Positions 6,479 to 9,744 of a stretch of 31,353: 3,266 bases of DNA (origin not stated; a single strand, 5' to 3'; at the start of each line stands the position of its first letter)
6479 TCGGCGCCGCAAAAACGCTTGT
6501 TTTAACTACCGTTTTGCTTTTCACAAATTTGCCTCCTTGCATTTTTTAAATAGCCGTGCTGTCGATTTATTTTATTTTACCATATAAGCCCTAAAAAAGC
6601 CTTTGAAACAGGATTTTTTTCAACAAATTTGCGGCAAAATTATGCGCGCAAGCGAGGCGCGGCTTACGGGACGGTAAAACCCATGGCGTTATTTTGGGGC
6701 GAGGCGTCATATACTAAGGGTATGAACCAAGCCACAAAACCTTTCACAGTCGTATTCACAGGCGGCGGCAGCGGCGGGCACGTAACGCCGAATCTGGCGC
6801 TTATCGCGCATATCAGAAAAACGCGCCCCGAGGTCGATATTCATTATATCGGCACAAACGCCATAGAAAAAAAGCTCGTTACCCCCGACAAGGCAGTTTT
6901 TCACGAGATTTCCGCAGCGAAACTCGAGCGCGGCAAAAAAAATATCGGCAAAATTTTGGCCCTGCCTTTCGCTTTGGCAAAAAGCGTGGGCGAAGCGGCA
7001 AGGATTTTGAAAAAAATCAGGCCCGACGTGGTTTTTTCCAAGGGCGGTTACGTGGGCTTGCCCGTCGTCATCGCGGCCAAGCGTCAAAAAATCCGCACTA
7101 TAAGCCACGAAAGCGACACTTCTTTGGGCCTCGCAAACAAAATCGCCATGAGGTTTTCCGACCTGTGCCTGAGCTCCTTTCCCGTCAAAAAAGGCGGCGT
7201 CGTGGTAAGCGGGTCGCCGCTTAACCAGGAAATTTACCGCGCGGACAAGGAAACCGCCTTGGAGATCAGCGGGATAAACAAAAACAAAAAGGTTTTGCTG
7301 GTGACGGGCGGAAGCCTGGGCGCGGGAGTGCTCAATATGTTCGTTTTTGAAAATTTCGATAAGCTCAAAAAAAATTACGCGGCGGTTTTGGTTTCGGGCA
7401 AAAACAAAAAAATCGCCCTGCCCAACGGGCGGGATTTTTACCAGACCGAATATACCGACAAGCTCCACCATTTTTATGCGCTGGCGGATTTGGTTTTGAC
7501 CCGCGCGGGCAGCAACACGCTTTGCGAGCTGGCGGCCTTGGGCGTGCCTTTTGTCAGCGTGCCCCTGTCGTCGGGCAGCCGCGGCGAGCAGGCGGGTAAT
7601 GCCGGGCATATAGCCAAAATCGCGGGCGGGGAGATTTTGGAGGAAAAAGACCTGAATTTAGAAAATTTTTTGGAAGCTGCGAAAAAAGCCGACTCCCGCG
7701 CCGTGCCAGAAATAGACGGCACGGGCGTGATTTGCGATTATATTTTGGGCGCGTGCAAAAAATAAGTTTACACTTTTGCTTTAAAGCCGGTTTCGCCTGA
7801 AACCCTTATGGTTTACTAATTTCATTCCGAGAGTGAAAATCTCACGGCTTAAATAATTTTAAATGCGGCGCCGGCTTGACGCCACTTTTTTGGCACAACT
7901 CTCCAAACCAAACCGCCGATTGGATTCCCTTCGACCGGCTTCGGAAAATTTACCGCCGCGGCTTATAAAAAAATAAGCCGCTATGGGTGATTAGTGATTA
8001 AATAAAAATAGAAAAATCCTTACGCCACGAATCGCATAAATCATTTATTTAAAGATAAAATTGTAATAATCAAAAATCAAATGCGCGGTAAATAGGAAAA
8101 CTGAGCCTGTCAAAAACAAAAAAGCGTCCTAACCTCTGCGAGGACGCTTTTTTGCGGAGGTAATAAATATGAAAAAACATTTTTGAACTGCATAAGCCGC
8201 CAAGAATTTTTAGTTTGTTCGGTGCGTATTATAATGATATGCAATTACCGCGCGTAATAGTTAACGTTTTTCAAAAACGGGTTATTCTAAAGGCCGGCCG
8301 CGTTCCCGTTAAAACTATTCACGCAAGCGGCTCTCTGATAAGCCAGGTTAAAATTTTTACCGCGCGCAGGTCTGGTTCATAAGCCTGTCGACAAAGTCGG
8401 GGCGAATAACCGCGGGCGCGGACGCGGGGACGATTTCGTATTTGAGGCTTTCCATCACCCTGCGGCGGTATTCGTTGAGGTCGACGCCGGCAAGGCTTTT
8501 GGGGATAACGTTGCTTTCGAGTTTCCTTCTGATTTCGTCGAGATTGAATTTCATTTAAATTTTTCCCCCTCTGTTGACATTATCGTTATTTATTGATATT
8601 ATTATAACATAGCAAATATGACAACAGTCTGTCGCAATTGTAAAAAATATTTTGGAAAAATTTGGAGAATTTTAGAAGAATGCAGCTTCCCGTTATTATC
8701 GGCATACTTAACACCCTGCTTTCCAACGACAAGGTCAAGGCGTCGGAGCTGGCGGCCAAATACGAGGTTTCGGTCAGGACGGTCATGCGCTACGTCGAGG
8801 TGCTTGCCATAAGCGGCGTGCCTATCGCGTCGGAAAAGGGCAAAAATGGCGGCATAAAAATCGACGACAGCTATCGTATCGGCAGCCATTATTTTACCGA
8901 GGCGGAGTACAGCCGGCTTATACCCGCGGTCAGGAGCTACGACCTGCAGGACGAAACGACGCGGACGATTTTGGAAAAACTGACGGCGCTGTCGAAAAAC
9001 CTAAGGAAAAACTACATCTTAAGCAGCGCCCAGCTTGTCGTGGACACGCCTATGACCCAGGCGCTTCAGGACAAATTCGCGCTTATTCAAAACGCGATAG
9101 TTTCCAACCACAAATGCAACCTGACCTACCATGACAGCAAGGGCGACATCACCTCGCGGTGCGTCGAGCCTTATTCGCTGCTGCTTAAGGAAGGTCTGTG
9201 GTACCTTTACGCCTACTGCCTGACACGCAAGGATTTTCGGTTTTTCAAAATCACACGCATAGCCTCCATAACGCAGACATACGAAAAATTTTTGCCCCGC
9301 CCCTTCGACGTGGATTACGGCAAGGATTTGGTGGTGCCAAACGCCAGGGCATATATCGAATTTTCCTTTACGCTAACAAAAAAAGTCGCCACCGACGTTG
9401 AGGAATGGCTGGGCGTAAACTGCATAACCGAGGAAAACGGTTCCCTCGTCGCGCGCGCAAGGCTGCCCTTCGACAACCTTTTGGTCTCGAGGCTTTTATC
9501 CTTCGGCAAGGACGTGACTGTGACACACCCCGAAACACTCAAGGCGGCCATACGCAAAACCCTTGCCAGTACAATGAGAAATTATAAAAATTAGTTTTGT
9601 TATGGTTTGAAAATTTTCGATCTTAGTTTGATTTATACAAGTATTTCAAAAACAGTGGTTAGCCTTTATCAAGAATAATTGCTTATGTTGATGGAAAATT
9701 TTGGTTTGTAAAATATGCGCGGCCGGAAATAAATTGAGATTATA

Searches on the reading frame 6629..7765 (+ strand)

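Call 5: search_protein_families(library=pfam, proteins=[window:6629-7765:+], max_evalue=0.01)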
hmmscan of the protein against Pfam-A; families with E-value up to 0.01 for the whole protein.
window:6629-7765:+ (378 aa): 5 families
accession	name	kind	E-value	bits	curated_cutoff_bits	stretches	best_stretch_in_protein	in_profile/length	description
PF03033.26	Glyco_transf_28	-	1.4e-28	100.1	26.2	1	41-177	1-134/139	Glycosyltransferase family 28 N-terminal domain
PF04101.22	Glyco_tran_28_C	-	5.2e-24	85.6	22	1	222-353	1-139/166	Glycosyltransferase family 28 C-terminal domain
PF13579.12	Glyco_trans_4_4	-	0.00041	21.2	29.7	0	114-177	54-117/158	Glycosyl transferase 4-like domain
PF08660.17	Alg14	-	0.0035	17.8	27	1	47-158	6-120/171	Oligosaccharide biosynthesis protein Alg14 like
PF02684.21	LpxB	-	0.0046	16.3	22.6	0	195-309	159-284/374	Lipid-A-disaccharide synthetase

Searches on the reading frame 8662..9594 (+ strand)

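Call 5: search_protein_families(library=pfam, proteins=[window:8662-9594:+], max_evalue=0.01)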
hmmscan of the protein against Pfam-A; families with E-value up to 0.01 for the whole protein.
window:8662-9594:+ (310 aa): 6 families
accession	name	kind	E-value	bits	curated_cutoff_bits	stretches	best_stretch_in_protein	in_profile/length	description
PF13280.12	WYL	-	6.5e-20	71.3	21.8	1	138-204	2-69/70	WYL domain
PF25583.1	WCX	-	1.5e-09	38.5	23.9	1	234-302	5-73/76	WCX domain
PF08279.18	HTH_11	-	5.6e-09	36.2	25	1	15-64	5-53/55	HTH domain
PF19187.6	HTH_PafC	-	0.00064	20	32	1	11-56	5-49/115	PafC helix-turn-helix domain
PF02082.26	Rrf2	-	0.0033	18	30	1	20-67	19-65/132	Iron-dependent Transcriptional regulator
PF13412.12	HTH_24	-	0.004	17.2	21.9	1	14-48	7-41/48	Winged helix-turn-helix DNA-binding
